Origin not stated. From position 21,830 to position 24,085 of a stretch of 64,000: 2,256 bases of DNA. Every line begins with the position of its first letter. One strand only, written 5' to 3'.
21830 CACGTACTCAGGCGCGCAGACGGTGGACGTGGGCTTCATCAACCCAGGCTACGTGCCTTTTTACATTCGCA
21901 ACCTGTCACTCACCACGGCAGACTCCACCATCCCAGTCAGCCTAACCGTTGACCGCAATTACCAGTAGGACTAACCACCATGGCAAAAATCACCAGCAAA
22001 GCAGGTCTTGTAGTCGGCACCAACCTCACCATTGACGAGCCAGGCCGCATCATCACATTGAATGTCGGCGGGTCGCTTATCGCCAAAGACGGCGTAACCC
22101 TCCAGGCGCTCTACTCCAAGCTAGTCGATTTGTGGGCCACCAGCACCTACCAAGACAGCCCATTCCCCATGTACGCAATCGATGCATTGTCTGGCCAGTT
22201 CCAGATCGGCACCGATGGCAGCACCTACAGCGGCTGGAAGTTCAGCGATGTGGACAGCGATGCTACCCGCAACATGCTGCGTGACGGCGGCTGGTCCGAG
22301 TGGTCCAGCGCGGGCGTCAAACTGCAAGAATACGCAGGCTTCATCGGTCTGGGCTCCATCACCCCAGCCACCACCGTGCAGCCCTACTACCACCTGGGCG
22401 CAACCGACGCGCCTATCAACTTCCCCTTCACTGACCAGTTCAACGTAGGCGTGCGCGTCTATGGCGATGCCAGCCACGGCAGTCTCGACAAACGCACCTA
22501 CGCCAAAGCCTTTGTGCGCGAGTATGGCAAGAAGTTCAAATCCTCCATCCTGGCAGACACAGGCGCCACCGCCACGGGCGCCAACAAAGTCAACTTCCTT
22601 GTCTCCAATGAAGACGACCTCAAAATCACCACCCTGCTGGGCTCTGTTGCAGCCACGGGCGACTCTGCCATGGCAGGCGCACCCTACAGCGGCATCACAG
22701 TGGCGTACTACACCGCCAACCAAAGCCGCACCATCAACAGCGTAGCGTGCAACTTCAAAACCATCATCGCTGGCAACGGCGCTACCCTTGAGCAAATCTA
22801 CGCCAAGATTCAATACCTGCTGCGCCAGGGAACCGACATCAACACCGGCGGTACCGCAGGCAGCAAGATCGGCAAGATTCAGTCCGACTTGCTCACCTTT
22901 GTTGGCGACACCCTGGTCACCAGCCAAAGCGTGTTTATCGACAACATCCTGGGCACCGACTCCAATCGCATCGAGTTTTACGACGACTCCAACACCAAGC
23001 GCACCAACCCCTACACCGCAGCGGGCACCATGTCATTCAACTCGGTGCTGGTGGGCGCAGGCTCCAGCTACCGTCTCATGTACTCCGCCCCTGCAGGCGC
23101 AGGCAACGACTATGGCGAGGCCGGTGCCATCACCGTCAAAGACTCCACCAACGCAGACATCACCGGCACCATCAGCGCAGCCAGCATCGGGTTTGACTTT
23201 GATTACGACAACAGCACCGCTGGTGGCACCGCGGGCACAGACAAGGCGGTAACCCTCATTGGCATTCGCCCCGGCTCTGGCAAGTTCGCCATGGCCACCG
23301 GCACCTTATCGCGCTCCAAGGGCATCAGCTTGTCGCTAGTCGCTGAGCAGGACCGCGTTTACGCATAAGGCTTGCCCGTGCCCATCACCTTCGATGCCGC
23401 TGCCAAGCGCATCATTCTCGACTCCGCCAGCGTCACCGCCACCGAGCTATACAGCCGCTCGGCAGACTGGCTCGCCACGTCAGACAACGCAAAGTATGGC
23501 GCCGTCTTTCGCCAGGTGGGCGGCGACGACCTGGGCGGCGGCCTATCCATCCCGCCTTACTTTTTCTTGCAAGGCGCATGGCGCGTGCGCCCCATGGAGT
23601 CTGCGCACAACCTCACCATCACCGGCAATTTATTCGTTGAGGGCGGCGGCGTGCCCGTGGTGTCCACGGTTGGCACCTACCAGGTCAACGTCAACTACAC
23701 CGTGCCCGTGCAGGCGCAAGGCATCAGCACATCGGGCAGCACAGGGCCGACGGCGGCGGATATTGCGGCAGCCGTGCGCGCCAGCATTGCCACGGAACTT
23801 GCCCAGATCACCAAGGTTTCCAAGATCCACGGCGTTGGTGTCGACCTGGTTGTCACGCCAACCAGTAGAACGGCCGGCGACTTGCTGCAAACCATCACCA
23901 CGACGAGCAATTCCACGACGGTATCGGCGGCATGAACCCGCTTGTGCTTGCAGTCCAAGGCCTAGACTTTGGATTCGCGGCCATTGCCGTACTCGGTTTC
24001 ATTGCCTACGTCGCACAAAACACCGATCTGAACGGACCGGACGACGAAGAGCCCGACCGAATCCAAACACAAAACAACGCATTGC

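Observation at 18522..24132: Seven-gene, tightly coupled unknown module inside the ejection-protein operon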

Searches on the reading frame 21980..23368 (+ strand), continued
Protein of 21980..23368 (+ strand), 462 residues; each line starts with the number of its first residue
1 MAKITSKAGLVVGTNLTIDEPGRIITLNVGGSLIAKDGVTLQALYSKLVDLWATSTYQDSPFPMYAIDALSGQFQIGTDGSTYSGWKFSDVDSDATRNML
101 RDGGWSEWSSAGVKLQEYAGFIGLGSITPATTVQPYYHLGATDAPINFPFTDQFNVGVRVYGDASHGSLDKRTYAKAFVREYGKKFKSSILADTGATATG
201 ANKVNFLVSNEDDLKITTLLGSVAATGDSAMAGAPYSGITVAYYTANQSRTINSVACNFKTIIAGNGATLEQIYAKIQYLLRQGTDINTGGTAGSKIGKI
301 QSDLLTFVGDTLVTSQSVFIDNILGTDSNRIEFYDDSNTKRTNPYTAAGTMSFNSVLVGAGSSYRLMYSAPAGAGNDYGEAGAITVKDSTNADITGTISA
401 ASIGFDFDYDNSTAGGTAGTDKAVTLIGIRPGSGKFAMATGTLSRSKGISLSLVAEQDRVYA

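Call 78: search_protein_families(library=pfam, proteins=[L002:7619-9937:+, L021:287-4309:+, L047:8544-9983:+, L039:6499-9987:+, L062:7164-9989:+, L053:7335-9986:+, L079:8205-9986:+, L065:7677-9596:+, L091:10354-12222:+, L010:7072-8949:+], max_evalue=0.01)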
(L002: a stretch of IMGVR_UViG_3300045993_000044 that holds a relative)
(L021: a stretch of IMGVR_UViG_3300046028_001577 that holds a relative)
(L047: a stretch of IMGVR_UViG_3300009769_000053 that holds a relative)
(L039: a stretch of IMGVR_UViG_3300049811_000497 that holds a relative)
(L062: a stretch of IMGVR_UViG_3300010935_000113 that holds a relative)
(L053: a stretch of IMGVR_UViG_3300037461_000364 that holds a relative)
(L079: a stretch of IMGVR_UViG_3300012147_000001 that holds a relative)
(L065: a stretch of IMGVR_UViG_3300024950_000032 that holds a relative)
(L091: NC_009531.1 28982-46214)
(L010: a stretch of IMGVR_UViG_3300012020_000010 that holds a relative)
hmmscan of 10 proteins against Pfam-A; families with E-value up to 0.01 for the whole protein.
L002:7619-9937:+ (773 aa): 0 families

L021:287-4309:+ (1341 aa): 0 families

L047:8544-9983:+ (480 aa): 0 families

L039:6499-9987:+ (1163 aa): 0 families

L062:7164-9989:+ (942 aa): 1 family
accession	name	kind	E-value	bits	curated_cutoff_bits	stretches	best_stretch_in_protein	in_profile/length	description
PF13385.13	Laminin_G_3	-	7.6e-09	36.3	27.6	1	51-211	1-143/151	Concanavalin A-like lectin/glucanases superfamily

L053:7335-9986:+ (884 aa): 0 families

L079:8205-9986:+ (594 aa): 0 families

L065:7677-9596:+ (640 aa): 0 families

L091:10354-12222:+ (622 aa): 0 families

L010:7072-8949:+ (626 aa): 1 family
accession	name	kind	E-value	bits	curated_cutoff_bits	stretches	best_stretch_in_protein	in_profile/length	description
PF02086.21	MethyltransfD12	-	8e-07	29.5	22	1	294-361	1-71/253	D12 class N6 adenine-specific DNA methyltransferase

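Call 79: get_annotated_region(hit=H7, flank=7000)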
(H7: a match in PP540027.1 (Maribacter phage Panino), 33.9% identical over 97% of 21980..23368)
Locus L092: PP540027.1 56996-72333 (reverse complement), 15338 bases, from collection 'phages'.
description: Maribacter phage Panino, complete genome.
organism: Maribacter phage Panino (NCBI taxid 3135610)
taxonomy: Viruses; Duplodnaviria; Heunggongvirae; Uroviricota; Caudoviricetes
host: Maribacter halichondriae; source: Halichondria panicea sponge tissue; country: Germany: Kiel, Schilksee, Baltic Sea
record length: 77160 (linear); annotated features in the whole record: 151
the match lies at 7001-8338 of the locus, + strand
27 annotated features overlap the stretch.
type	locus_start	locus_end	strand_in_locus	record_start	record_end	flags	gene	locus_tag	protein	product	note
CDS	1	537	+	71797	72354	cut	-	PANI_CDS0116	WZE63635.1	integrase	integration and excision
CDS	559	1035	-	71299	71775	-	-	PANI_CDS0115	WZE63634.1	hypothetical protein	-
CDS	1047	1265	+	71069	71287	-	-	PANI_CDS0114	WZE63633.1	hypothetical protein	-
CDS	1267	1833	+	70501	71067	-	-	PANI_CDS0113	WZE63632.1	minor coat protein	head and packaging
CDS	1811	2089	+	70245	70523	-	-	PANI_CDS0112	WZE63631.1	hypothetical protein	-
CDS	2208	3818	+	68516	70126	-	-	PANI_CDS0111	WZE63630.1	chaperonin groEL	-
CDS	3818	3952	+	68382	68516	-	-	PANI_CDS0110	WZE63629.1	hypothetical protein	-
CDS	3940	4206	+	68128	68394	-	-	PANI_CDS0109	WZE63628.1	hypothetical protein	-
CDS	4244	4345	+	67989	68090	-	-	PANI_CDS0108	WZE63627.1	hypothetical protein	-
tRNA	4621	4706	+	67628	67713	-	-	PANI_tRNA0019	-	tRNA-Ser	-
CDS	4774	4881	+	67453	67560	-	-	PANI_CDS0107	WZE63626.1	hypothetical protein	-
tRNA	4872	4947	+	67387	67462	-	-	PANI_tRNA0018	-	tRNA-Asn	-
tRNA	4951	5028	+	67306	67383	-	-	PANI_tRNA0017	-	tRNA-Trp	-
tRNA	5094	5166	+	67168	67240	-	-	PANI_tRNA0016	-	tRNA-Phe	-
CDS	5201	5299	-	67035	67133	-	-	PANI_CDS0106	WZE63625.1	hypothetical protein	-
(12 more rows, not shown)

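Call 80: get_annotated_region(hit=H8, flank=7000)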
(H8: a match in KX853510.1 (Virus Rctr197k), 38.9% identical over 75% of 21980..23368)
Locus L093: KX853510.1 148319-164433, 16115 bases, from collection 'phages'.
description: Virus Rctr197k, partial genome.
organism: Virus Rctr197k (NCBI taxid 1924548)
taxonomy: Viruses; Duplodnaviria; Heunggongvirae; Uroviricota; Caudoviricetes
host: -; source: enrichment culture DAMO/AAA; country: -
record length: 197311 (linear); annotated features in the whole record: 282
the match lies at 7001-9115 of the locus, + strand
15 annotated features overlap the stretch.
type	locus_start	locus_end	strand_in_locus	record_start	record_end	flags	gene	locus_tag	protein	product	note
CDS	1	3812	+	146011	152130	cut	-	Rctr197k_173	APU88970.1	hypothetical protein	-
CDS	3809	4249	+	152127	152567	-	-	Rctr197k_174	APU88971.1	hypothetical protein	-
CDS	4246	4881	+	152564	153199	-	-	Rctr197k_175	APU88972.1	hypothetical protein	-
misc_feature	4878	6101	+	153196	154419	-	-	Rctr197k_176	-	-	similar to similar to structural protein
CDS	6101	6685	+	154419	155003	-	-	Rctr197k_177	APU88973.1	hypothetical protein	-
CDS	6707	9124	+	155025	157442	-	-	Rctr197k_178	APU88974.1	hypothetical protein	-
CDS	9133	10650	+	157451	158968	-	-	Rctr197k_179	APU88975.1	hypothetical protein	-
CDS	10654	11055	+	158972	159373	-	-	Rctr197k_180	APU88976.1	conserved hypothetical protein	-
CDS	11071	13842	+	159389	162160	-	-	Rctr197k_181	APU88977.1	hypothetical protein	-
CDS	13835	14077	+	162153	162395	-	-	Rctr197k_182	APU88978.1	hypothetical protein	-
CDS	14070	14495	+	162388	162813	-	-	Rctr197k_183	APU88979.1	hypothetical protein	-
CDS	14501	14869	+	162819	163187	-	-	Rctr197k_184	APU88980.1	hypothetical protein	-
misc_feature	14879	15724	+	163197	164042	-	-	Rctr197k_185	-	-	similar to hypothetical protein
CDS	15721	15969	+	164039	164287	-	-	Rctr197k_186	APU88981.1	hypothetical protein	-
CDS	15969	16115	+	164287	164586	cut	-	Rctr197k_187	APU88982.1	hypothetical protein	-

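Call 85: search_protein_families(library=phrogs, alignment_id=A4, max_evalue=0.00001)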
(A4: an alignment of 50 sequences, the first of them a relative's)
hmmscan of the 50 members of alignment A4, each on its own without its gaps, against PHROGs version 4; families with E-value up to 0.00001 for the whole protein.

A. member 1, L002:7121-7600:+ (160 aa): 0 families

B. families by the number of members that match (of 50 scanned): 101 families (the first 25 are shown)
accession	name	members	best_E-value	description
phrog_2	-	4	2.7e-49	terminase large subunit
phrog_156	-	2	3.9e-165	portal protein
phrog_113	-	2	1.6e-102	portal protein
phrog_1806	-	2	1.5e-10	collagen like minor tail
phrog_5073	-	2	1.2e-09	tail fiber protein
phrog_332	-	1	6.8e-176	head-tail adaptor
phrog_21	-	1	1.6e-109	portal protein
phrog_14911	-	1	8.5e-100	-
phrog_675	-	1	3.2e-95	terminase large subunit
phrog_3753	-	1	4.8e-67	portal protein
phrog_26724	-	1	9.7e-67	-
phrog_2472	-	1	9.5e-66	-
phrog_3717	-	1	4.7e-60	terminase large subunit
phrog_374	-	1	4.6e-57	HNH endonuclease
phrog_21643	-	1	3.5e-54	-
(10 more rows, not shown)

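Call 87: search_protein_families(library=phrogs, alignment_id=A5, max_evalue=0.00001)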
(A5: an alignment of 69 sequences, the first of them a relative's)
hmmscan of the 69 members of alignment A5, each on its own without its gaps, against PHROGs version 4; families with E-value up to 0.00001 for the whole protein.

A. member 1, L002:11881-12864:+ (328 aa): 20 families
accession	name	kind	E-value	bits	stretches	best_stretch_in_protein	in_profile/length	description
phrog_5073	-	tail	1.2e-22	81.7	1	18-97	272-352/519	tail fiber protein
phrog_819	-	tail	1.8e-21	77.1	1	19-127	511-613/1024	tail protein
phrog_6320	-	tail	3.9e-17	63.3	1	19-96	110-194/745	tail fiber protein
phrog_30509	-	tail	1.1e-15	58.4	2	37-97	43-103/254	collagen like minor tail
phrog_366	-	tail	4.3e-15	57.1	1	18-106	308-395/474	tail fiber protein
phrog_8745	-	tail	7.3e-12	44.4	1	24-159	1377-1451/1803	tail fiber protein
phrog_26654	-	unknown function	3e-11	44.3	1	19-98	71-150/360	-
phrog_3420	-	unknown function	8.2e-11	41.2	1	18-98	173-254/929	-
phrog_28263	-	tail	1e-09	37.2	1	19-108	825-912/1400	tail fiber protein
phrog_1806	-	tail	1.7e-09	38.4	1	25-96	110-221/276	collagen like minor tail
phrog_18350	-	tail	6e-09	36.9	1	18-97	110-194/253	tail fiber protein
phrog_38537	-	tail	7.3e-09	35.8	1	60-132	44-116/611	tail fiber protein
phrog_19200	-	head and packaging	9.1e-09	36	1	61-116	60-118/268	virion structural protein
phrog_26246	-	tail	1.5e-08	35.2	1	27-100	128-201/329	tail protein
phrog_38806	-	unknown function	1.7e-08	35.1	1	17-99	74-160/285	-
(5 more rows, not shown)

B. families by the number of members that match (of 69 scanned): 157 families (the first 25 are shown)
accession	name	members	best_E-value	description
phrog_4523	-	2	1.4e-127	major head and protease protein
phrog_53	-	2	6.7e-85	head maturation protease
phrog_220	-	2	8.5e-81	minor head protein and DNA pilot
phrog_283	-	2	1e-75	major head protein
phrog_7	-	2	3.8e-62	endolysin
phrog_1657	-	2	3.9e-38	head morphogenesis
phrog_28631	-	2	3.6e-26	-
phrog_19194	-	2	3.1e-18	-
phrog_7910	-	2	2e-17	endolysin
phrog_23416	-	2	2.6e-16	-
phrog_4368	-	2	2.6e-15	-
phrog_4728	-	2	8.8e-13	head morphogenesis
phrog_115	-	2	3.4e-10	minor head protein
phrog_35074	-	2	4.2e-10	-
phrog_3725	-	2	6.9e-10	tail completion or Neck1 protein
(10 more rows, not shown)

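Call 105: search_protein_representatives(alignment_id=A2)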
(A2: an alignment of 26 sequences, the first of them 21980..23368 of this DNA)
Query: 26 sequences, 450 profile positions. Proteins with E-value up to 0.001 (for the whole library): 868; up to 1e-10: 684; up to 1e-30: 389. The best 150 are listed.
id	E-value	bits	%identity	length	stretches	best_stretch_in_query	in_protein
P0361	5.3e-241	816.6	-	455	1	1-450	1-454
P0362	2.5e-160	550.7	-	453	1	5-450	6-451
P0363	6.4e-158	542.8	-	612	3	1-229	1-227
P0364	5.7e-152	523.2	-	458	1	1-449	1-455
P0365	1.1e-147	509.0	-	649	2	1-234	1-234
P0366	9.3e-145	499.4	-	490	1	1-449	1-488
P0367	1.9e-137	475.3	-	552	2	7-251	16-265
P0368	8.3e-137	473.2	-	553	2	1-252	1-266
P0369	3.1e-132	458.1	-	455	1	1-448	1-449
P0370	5.2e-128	444.2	-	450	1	1-443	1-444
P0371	1.2e-125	436.4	-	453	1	1-449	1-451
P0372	2.8e-125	435.2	-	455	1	1-449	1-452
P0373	2.3e-117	409.1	-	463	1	12-449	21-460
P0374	3.8e-117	408.4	-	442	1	1-450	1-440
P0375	2.6e-114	399.0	-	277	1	1-275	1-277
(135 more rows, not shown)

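Call 109: search_protein_families(library=ncbifam, proteins=[window:21980-23368:+], max_evalue=0.1)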
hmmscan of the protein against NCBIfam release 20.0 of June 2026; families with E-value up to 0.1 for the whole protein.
window:21980-23368:+ (462 aa): 0 families

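Call 110: search_protein_families(library=phrogs, proteins=[L091:8657-9001:+, L091:9001-10341:+, L091:10354-12222:+, L091:12226-12696:+, L091:12696-12908:+, L091:12910-13305:+, L091:13305-13814:+], max_evalue=0.01)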
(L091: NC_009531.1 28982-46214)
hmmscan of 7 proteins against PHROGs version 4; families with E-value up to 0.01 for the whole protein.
L091:8657-9001:+ (114 aa): 0 families

L091:9001-10341:+ (446 aa): 0 families

L091:10354-12222:+ (622 aa): 0 families

L091:12226-12696:+ (156 aa): 0 families

L091:12696-12908:+ (70 aa): 0 families

L091:12910-13305:+ (131 aa): 0 families

L091:13305-13814:+ (169 aa): 0 families

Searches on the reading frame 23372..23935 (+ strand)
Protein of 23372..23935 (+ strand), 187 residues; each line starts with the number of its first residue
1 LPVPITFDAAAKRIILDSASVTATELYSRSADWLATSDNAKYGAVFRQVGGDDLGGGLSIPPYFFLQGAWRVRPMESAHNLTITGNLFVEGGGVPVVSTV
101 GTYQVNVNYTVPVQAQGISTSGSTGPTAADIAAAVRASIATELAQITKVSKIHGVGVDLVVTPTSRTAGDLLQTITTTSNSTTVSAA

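Call 5: search_protein_families(library=phrogs, proteins=[window:23372-23935:+], max_evalue=0.01)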
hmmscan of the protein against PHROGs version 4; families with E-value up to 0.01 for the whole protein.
window:23372-23935:+ (187 aa): 0 families

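Call 6: search_protein_families(library=pfam, proteins=[window:23372-23935:+], max_evalue=0.01)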
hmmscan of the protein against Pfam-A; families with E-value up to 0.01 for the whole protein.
window:23372-23935:+ (187 aa): 0 families

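Call 36: find_homologous_proteins(query=window:23372-23935:+)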
Query window:23372-23935:+ (187 aa): 2165 proteins with E <= 0.001 among 2706 candidates; the best 120 are listed.
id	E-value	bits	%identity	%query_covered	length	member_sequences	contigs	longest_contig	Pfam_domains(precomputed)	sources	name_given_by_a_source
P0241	1.1e-110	385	99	99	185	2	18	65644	-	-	-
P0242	1.5e-99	349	89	90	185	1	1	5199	-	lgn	-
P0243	1.5e-95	336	83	99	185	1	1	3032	-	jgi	-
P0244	1.5e-93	329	86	90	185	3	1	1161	-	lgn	-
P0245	2.1e-88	312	83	92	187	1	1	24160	-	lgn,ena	-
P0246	2.5e-88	312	79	97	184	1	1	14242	-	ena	-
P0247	4.9e-87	308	80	98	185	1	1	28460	-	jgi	jgi:hypothetical protein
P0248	1.9e-86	306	79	91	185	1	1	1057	-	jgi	jgi:hypothetical protein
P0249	4.9e-84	298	76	98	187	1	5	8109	-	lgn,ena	-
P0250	2.6e-82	293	76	99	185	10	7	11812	-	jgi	-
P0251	2.6e-81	289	76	97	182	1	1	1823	-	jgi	jgi:hypothetical protein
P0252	1.1e-80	287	73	98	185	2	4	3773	-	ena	-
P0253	1.4e-79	284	74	97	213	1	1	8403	-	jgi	jgi:hypothetical protein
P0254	4.6e-79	282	74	97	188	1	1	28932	-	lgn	-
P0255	4.7e-79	282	74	98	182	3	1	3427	-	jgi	-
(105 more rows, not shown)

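Call 57: search_dna_similar(query=window:23372-23935:+, collection=phages, mode=protein, max_evalue=1, max_rows=25)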
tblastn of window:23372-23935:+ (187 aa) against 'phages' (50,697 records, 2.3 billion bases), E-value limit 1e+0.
Records with a match: 5; places in all: 5; records where one place covers at least 80% of the query: 0.
Best place of each record, by identity: <60% 5.
By first word of the organism name: Synechococcus 3; Caudoviricetes 1; Virus 1.
By host as written in the record: - 2; Synechococcus sp. WH 8109 2; Synechococcus sp. CC9605 1.
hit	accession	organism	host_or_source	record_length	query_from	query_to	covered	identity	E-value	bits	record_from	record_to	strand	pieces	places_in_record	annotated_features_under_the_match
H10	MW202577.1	Caudoviricetes sp.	Manatee Spring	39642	3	115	60%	38.7%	4e-15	78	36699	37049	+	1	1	hypothetical protein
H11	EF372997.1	Synechococcus phage Syn5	Synechococcus sp. WH 8109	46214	4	88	45%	43.8%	2e-6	53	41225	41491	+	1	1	55: gp55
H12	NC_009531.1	Synechococcus phage Syn5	Synechococcus sp. WH 8109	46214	4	88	45%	43.8%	2e-6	53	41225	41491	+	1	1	55: gp55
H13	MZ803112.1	Synechococcus T7-like virus S-TIP28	Synechococcus sp. CC9605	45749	4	88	45%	42.7%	3e-6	52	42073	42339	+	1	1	hypothetical protein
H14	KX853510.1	Virus Rctr197k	enrichment culture DAMO/AAA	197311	5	88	45%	42.0%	6e-15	77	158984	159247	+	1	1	conserved hypothetical protein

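Call 109: search_protein_families(library=ncbifam, proteins=[window:23372-23935:+], max_evalue=0.1)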
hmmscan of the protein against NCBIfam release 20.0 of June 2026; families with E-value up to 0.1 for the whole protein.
window:23372-23935:+ (187 aa): 0 families
